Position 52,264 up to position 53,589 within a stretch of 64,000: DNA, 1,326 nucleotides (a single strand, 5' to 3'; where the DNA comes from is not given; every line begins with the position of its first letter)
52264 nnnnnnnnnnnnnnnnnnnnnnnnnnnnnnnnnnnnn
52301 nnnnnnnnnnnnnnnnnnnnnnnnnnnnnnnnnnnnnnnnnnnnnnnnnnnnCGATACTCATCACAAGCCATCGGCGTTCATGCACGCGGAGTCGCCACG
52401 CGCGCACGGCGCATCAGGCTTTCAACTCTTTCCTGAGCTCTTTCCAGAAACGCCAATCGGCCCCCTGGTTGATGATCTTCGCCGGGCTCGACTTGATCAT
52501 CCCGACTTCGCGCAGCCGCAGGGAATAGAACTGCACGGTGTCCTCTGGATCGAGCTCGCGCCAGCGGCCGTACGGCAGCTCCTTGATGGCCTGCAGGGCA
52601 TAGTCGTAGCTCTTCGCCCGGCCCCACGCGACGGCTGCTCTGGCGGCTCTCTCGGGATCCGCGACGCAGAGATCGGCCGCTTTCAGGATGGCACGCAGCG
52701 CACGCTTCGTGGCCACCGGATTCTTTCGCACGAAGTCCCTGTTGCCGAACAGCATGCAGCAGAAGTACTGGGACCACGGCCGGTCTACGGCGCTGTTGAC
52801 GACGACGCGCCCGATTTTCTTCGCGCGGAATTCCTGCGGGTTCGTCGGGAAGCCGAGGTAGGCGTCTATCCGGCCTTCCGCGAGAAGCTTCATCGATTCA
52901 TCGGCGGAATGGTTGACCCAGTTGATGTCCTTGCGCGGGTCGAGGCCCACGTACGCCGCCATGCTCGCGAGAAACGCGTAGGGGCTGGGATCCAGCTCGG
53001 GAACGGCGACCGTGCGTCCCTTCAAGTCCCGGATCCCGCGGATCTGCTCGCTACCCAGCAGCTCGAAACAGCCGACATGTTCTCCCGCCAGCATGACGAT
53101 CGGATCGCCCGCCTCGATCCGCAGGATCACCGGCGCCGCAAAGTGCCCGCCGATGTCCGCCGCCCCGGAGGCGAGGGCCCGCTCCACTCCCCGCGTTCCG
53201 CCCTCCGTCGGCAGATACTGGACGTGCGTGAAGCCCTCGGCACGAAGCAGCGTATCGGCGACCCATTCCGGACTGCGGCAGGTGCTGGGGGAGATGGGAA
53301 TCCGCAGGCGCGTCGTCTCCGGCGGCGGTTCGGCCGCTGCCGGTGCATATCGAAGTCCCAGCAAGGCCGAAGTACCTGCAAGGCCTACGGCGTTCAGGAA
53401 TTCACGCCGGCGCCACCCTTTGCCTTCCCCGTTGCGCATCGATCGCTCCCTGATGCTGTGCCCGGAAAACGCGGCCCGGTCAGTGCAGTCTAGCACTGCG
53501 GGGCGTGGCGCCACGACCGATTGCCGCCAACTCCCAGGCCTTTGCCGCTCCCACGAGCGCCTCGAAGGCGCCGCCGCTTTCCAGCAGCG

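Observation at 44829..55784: Candidate periplasmic metal/redox sensing operon: haloperoxidase-like protein, CxxCH protein, 4x Tat-SBP, SCO1, hybrid kinase, with LuxR regulator and CobW GTPase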

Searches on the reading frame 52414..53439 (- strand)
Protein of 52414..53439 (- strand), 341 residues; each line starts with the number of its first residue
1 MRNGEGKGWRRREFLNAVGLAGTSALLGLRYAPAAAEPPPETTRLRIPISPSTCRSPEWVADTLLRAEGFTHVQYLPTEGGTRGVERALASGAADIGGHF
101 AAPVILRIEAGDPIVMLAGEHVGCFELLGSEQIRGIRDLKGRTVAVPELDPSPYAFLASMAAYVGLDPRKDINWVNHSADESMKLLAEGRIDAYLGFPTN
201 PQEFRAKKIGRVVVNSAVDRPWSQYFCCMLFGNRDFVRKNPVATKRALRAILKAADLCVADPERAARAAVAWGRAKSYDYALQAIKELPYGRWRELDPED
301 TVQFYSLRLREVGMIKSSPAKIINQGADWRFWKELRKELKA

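Call 4: search_protein_families(library=pfam, proteins=[window:52414-53439:-], max_evalue=0.01)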
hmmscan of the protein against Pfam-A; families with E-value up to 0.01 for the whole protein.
window:52414-53439:- (341 aa): 2 families
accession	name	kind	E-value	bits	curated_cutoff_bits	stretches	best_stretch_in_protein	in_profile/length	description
PF09084.16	NMT1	-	4e-19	69.8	20.5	1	80-265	29-216/216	NMT1/THI5 like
PF13379.11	NMT1_2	-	1.1e-10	42.3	24.7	1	40-269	3-248/252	NMT1-like family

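Call 5: search_protein_families(library=ncbifam, proteins=[window:52414-53439:-], max_evalue=0.01)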
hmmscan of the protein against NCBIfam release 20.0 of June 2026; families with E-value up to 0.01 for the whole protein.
window:52414-53439:- (341 aa): 5 families
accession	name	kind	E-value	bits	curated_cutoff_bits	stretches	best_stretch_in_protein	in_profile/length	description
TIGR01728.1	SsuA_fam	subfamily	2.3e-19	69.7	163.5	1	71-269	30-227/290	aliphatic sulfonate ABC transporter substrate-binding protein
NF040735.1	SBP_SaoX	equivalog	5.1e-13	48.8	300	1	83-267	40-227/330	ABC transporter substrate-binding subunit SaoX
TIGR01729.1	taurine_ABC_bnd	equivalog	2e-09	37.3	304.25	1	84-263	39-218/300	taurine ABC transporter substrate-binding protein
NF008553.0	PRK11480.1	equivalog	5.8e-08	32.3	490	1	84-264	63-241/320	taurine ABC transporter substrate-binding protein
TIGR02122.1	TRAP_TAXI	subfamily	0.0013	17.6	84.35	1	132-195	132-195/320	TAXI family TRAP transporter solute-binding subunit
